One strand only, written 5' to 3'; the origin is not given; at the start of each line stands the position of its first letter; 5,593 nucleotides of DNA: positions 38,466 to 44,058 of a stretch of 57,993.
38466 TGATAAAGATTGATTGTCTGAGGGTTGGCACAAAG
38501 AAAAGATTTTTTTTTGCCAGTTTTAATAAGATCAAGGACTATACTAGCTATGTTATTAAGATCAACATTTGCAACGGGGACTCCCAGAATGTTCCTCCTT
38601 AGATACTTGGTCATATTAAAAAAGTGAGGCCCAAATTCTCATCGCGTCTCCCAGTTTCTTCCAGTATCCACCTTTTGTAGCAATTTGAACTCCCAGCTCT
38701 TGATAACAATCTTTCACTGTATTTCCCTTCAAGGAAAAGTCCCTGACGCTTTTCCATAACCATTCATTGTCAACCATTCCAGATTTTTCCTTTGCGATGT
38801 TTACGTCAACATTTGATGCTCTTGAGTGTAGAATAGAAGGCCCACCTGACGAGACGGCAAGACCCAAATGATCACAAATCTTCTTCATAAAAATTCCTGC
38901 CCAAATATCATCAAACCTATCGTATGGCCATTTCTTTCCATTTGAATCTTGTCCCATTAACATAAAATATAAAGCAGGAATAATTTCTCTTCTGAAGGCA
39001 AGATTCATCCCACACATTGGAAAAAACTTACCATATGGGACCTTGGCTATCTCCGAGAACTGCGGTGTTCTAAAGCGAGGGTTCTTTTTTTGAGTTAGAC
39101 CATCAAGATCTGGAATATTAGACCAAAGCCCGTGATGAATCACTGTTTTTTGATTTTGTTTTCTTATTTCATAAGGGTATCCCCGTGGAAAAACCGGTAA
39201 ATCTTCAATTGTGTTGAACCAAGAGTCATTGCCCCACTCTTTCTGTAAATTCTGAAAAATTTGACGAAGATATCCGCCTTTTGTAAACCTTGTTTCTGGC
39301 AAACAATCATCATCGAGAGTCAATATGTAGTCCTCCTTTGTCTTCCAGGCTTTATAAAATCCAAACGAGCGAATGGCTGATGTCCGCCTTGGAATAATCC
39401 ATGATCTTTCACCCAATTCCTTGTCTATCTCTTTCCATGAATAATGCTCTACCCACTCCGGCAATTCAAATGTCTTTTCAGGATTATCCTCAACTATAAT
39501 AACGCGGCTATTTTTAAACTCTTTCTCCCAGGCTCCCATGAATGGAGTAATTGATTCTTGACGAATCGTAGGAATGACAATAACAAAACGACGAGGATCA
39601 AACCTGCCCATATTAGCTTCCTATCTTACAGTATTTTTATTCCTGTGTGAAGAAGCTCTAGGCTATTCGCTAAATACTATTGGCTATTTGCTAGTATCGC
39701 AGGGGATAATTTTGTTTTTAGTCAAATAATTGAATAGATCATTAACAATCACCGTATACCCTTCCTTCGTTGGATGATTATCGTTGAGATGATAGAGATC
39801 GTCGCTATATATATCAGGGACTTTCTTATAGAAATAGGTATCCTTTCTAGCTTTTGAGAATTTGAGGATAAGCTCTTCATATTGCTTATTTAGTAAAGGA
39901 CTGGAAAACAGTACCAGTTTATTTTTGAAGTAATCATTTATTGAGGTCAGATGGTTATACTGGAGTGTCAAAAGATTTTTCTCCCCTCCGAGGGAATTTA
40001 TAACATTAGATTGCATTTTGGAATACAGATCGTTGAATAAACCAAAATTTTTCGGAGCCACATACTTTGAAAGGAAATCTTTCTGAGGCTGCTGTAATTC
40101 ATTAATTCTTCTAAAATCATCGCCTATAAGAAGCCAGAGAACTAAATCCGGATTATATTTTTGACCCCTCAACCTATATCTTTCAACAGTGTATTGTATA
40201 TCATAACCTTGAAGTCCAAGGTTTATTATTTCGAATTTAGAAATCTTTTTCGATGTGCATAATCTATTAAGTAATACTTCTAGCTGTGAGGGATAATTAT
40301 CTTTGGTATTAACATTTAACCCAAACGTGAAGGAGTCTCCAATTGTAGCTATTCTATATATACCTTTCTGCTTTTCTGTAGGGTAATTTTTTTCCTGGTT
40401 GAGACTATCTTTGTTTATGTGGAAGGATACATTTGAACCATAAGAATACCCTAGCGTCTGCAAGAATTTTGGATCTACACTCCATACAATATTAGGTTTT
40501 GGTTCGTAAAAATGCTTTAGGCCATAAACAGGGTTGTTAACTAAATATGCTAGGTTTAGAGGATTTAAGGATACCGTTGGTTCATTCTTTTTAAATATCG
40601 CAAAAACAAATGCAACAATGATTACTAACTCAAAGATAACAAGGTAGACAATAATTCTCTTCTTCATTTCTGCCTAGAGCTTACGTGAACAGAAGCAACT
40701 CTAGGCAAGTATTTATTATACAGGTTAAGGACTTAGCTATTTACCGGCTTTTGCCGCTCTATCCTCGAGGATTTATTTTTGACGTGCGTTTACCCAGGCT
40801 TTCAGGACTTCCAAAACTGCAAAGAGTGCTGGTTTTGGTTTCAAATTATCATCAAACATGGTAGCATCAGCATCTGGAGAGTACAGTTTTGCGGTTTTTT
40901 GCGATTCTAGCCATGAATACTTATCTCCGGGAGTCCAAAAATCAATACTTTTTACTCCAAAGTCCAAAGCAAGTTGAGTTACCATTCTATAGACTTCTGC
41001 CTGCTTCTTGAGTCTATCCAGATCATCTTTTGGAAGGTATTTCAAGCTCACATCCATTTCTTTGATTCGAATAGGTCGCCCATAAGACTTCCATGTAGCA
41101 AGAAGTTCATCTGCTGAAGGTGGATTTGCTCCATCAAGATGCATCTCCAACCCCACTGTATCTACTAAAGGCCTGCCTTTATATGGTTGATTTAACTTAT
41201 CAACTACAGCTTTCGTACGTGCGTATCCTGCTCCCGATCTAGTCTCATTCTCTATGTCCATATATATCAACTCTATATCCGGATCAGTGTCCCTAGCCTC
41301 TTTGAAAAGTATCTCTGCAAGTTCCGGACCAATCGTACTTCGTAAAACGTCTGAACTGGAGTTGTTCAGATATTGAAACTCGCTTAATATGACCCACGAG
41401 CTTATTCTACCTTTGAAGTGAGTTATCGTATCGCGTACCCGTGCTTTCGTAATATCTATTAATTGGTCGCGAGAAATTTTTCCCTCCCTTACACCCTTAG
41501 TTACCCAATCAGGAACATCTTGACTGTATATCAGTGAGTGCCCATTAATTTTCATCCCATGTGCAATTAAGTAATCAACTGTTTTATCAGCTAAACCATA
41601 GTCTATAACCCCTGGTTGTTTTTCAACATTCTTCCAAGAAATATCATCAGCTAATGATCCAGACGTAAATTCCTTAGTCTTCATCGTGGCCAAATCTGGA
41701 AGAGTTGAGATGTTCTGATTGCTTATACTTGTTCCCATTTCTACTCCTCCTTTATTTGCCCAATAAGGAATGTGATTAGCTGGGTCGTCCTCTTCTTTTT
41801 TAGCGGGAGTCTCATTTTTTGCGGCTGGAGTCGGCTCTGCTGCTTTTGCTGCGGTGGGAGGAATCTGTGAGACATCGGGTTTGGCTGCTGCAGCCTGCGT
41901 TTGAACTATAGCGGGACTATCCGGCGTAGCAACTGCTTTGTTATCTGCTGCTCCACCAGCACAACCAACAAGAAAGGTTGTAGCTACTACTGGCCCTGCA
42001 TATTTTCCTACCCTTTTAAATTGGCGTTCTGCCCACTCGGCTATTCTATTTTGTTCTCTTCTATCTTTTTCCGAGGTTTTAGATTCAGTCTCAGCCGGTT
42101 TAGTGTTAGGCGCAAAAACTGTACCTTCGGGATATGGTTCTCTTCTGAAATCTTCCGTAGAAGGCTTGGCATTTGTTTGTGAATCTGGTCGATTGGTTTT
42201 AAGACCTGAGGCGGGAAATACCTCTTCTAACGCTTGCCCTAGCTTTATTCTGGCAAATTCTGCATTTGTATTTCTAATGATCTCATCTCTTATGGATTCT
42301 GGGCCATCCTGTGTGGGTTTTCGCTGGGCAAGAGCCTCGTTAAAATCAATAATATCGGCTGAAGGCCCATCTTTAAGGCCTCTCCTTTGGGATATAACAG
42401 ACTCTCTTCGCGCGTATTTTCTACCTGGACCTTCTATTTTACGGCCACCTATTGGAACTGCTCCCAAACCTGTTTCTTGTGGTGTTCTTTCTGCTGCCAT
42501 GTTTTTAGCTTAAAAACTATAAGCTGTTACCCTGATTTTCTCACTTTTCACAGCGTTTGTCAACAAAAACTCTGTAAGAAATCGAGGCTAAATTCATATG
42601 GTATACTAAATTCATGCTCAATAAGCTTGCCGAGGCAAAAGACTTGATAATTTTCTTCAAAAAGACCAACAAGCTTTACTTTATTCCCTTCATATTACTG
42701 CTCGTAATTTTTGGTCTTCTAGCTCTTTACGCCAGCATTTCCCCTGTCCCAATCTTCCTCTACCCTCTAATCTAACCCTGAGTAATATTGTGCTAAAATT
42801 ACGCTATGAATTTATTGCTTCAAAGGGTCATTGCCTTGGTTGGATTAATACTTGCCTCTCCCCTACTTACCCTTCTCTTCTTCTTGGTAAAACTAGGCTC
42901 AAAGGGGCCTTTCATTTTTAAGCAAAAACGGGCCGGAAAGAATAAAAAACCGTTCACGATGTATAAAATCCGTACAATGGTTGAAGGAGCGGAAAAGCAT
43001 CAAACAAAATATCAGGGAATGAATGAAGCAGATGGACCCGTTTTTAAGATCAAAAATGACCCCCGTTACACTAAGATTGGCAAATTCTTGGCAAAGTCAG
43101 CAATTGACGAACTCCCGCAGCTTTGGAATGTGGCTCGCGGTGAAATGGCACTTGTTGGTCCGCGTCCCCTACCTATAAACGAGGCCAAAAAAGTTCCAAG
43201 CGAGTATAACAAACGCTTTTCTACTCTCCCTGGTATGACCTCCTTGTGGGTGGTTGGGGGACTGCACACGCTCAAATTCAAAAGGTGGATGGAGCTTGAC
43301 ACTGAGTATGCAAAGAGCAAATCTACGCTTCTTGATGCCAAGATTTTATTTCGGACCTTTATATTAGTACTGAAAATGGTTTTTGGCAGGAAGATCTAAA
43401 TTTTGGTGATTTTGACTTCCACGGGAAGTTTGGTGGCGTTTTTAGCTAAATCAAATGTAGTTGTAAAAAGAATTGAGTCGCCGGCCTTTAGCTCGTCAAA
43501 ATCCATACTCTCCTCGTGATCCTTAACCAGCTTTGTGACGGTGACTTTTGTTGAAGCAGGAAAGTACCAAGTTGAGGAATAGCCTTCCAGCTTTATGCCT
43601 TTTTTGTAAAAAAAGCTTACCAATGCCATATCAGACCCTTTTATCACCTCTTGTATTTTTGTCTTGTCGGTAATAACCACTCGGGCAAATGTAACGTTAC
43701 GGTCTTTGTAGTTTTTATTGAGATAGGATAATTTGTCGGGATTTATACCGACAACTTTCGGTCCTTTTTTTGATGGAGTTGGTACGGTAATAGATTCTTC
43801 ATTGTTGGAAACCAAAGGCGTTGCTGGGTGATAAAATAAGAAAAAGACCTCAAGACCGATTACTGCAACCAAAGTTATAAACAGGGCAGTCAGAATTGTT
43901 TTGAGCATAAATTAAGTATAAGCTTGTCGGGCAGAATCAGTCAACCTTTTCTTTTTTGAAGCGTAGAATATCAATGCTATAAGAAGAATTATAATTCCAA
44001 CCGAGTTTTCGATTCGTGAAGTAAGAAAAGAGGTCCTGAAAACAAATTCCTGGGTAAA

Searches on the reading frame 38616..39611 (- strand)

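Call 43: search_protein_families(library=pfam, proteins=[window:38616-39611:-], max_evalue=0.001)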
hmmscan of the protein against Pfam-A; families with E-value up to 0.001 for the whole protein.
window:38616-39611:- (331 aa): 1 family
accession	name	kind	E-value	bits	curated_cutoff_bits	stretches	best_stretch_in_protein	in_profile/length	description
PF03214.19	RGP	-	2.4e-51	175.4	23.8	1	11-329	8-335/342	Reversibly glycosylated polypeptide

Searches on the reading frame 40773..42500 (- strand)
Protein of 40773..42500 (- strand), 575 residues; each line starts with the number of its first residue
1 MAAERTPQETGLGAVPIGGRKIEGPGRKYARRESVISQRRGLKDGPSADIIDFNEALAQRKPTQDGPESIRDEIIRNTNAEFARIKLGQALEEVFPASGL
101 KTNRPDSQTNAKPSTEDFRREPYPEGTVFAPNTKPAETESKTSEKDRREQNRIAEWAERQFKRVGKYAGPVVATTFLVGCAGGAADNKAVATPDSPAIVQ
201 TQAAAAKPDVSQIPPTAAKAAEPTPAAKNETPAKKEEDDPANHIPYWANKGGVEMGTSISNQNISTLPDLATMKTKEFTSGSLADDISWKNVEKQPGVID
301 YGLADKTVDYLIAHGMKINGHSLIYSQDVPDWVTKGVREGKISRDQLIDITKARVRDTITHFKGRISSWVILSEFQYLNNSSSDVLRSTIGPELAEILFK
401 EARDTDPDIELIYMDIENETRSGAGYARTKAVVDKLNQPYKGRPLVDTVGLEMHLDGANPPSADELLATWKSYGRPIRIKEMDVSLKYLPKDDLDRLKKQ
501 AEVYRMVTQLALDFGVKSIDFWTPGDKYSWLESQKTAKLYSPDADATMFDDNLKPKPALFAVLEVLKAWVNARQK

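Call 33: search_protein_families(library=pfam, proteins=[window:40773-42500:-], max_evalue=10)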
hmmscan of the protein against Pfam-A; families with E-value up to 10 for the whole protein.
window:40773-42500:- (575 aa): 2 families
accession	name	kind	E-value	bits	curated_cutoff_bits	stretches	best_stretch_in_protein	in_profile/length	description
PF00331.26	Glyco_hydro_10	-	1.9e-41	142.7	22.1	1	249-564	8-310/311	Glycosyl hydrolase family 10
PF20058.4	DUF6457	-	0.18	12.1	27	1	166-205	37-72/80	Domain of unknown function (DUF6457)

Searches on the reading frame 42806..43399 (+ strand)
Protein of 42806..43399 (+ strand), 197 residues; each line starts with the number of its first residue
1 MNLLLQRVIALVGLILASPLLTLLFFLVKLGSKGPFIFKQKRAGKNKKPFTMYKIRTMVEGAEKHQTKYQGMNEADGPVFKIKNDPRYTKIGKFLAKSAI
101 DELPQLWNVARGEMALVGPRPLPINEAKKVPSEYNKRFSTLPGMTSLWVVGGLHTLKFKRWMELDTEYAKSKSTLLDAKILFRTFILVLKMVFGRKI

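Call 33: search_protein_families(library=pfam, proteins=[window:42806-43399:+], max_evalue=10)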
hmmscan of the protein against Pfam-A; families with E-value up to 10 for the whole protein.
window:42806-43399:+ (197 aa): 1 family
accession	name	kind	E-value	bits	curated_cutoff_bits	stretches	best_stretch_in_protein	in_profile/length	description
PF02397.22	Bac_transf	-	1.7e-56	191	27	1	5-190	4-179/179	Bacterial sugar transferase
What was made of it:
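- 42806..43399 (+): Small Bac_transf phosphoglycosyl transferase (197 aa); possibly associated. PF02397, 191 bits (call 33).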

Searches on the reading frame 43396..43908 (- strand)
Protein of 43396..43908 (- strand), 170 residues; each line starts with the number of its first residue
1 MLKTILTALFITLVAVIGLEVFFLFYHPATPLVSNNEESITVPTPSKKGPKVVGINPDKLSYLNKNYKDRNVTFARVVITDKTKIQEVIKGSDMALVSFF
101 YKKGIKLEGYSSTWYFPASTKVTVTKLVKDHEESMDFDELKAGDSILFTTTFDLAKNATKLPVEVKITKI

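Call 33: search_protein_families(library=pfam, proteins=[window:43396-43908:-], max_evalue=10)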
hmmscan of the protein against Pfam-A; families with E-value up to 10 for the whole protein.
window:43396-43908:- (170 aa): 0 families

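Call 71: search_protein_families(library=ncbifam, proteins=[window:43396-43908:-], max_evalue=0.01)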
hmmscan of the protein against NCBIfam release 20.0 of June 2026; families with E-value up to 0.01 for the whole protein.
window:43396-43908:- (170 aa): 0 families
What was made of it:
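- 43396..43908 (-): Membrane-anchored protein of 170 aa and unknown function ('p170' family). In many related loci it lies directly upstream of the precursor. No Pfam or NCBIfam match (calls 33, 71).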
